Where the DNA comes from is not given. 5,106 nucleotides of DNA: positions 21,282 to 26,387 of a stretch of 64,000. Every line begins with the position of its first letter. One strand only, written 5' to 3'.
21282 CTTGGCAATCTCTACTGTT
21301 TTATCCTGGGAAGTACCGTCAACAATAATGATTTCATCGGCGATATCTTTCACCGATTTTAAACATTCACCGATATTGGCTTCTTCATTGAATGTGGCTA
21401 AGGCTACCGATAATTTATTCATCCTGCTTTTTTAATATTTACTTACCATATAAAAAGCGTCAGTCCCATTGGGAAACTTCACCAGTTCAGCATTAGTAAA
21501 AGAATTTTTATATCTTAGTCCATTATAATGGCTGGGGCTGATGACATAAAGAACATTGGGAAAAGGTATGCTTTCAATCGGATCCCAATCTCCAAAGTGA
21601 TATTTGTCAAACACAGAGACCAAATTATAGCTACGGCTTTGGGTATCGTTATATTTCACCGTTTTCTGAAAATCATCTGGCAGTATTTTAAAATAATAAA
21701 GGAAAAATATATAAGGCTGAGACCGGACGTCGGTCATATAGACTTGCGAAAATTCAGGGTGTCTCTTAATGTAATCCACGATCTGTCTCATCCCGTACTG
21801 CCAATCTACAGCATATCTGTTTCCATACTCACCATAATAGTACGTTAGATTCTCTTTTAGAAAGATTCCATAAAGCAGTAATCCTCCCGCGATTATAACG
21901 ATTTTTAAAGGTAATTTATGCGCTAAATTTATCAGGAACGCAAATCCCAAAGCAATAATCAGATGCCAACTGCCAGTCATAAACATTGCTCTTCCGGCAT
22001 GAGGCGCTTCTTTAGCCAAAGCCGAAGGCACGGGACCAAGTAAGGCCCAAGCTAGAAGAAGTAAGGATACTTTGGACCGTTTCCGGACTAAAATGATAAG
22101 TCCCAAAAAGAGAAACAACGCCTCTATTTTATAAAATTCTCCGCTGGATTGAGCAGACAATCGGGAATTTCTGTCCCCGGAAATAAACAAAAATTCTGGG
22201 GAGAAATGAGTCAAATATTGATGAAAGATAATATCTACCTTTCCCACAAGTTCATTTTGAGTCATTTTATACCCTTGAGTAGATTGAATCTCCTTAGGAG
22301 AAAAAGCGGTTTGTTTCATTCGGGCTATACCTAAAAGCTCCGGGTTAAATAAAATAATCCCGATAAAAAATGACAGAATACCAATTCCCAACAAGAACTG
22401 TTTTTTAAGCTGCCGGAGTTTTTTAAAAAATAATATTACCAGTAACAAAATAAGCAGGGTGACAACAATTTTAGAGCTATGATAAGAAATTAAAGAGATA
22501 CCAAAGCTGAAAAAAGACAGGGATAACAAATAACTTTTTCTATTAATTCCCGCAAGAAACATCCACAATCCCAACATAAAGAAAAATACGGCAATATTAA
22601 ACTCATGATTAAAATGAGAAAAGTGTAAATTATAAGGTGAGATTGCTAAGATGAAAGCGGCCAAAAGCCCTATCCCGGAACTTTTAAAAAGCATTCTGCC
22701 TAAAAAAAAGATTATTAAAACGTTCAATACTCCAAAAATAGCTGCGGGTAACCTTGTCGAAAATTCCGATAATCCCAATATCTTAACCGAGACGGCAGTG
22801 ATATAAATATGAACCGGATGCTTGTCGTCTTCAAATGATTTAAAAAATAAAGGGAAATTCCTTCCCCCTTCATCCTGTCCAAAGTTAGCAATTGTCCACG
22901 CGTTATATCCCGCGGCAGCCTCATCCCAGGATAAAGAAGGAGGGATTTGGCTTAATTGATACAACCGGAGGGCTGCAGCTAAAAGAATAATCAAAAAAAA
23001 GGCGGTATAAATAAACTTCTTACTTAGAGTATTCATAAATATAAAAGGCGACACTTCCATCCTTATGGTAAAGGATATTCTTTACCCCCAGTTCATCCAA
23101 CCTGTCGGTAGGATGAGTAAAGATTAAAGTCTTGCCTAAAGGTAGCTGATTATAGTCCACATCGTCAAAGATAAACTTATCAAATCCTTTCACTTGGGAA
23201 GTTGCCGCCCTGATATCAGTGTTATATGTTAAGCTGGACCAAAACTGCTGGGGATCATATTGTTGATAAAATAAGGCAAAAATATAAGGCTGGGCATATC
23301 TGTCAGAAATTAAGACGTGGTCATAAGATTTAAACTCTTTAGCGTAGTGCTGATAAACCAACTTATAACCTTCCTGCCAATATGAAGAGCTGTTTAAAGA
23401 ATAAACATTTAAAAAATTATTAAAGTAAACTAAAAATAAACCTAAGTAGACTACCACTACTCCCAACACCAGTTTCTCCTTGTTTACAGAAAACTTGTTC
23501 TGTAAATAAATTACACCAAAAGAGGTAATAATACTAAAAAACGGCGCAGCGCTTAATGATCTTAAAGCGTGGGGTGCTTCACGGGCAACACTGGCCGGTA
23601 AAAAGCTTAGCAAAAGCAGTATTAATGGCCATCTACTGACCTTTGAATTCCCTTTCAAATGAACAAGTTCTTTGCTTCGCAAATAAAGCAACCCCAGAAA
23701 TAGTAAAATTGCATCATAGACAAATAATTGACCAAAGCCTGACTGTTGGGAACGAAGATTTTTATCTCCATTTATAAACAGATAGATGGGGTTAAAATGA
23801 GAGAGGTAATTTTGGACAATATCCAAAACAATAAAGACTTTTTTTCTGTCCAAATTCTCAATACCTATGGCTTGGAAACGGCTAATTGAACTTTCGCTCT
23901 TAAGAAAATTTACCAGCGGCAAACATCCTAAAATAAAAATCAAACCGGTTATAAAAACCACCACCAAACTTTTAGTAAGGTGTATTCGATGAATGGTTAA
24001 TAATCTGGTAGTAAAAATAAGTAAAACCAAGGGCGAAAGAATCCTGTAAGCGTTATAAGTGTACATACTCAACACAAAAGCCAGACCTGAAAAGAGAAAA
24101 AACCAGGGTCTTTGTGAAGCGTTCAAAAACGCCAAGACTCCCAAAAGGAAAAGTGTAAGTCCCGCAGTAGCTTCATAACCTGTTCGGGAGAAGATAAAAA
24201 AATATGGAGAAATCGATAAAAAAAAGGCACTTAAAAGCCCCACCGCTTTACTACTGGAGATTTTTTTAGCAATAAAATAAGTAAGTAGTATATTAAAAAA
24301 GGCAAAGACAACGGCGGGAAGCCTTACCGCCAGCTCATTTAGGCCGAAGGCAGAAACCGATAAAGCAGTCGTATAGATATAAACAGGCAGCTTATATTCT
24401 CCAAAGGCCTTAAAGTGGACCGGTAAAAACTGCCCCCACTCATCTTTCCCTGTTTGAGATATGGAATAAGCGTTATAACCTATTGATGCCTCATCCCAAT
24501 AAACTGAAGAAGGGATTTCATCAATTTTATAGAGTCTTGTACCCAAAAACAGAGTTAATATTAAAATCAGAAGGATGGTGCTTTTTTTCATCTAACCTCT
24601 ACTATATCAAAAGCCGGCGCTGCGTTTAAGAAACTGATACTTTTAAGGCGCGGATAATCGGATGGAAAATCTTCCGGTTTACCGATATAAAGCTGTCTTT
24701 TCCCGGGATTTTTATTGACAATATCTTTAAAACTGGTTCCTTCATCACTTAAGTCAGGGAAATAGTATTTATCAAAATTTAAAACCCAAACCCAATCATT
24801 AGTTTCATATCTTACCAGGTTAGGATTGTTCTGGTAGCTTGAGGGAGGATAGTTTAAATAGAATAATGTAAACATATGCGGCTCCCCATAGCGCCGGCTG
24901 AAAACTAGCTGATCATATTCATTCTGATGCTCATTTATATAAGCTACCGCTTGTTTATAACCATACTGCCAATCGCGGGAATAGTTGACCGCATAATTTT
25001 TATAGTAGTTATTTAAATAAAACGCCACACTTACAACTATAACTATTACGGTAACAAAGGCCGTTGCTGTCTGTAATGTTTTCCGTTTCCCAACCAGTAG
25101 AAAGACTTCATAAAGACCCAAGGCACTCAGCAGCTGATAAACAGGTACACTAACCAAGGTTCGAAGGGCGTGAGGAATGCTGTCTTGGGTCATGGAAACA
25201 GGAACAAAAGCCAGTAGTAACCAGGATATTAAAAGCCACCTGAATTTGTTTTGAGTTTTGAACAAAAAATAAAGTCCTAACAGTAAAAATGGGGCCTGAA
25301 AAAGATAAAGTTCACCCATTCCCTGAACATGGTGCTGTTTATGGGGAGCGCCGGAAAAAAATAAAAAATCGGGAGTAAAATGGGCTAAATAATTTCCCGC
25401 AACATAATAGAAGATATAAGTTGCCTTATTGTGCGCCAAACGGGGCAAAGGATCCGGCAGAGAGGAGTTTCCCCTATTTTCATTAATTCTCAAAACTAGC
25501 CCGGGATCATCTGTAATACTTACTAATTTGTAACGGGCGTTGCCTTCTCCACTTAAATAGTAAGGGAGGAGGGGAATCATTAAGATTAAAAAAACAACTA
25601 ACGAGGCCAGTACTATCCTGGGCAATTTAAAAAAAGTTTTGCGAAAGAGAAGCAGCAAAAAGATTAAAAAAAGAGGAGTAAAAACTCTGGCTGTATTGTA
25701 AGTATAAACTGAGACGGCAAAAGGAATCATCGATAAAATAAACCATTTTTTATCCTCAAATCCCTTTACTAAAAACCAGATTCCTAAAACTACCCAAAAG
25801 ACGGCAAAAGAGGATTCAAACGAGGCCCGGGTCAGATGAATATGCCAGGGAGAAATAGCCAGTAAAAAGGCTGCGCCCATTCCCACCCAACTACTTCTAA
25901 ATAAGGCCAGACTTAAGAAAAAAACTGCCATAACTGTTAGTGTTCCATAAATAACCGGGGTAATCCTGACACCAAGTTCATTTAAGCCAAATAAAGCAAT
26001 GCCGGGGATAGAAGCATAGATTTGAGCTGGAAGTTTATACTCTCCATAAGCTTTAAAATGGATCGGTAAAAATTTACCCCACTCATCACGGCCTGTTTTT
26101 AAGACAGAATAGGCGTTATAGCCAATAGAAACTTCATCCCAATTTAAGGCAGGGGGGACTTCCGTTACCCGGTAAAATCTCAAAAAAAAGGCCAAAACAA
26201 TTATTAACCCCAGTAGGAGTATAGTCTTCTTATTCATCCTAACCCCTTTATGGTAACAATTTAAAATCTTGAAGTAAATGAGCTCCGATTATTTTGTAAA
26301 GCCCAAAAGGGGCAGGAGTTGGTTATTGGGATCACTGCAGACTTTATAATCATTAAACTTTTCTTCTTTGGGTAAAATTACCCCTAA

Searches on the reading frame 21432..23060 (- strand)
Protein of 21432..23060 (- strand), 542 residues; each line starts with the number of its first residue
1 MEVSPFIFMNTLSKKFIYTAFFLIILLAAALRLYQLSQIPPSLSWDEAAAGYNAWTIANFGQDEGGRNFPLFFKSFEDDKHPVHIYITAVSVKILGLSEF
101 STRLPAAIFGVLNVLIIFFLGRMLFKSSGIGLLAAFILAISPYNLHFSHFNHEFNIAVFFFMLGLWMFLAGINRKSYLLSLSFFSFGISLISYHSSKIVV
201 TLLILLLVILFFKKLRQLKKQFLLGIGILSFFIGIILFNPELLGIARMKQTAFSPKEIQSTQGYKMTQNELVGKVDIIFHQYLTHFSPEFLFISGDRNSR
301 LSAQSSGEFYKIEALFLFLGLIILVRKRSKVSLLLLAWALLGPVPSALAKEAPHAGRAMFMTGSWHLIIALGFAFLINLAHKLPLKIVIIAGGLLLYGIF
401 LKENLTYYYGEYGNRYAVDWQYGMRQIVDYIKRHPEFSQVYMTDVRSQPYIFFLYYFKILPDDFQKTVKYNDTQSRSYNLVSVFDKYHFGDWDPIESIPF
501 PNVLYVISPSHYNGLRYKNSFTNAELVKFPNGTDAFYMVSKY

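Call 14: search_protein_families(library=pfam, proteins=[window:21432-23060:-], max_evalue=0.001)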
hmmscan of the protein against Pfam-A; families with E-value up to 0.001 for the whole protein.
window:21432-23060:- (542 aa): 2 families
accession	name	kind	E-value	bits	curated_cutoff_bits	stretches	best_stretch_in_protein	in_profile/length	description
PF13231.12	PMT_2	-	7.6e-14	52.7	26.1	1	79-232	1-154/160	Dolichyl-phosphate-mannose-protein mannosyltransferase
PF02366.24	PMT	-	1.6e-05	25.1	22.7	1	24-219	3-204/245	Dolichyl-phosphate-mannose-protein mannosyltransferase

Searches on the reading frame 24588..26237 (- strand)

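Call 14: search_protein_families(library=pfam, proteins=[window:24588-26237:-], max_evalue=0.001)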
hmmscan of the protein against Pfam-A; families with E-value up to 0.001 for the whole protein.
window:24588-26237:- (549 aa): 2 families
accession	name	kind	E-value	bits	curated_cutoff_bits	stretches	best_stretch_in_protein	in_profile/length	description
PF13231.12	PMT_2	-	3.5e-10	40.7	26.1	1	80-224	14-158/160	Dolichyl-phosphate-mannose-protein mannosyltransferase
PF02366.24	PMT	-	1.4e-08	35.1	22.7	1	12-223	3-230/245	Dolichyl-phosphate-mannose-protein mannosyltransferase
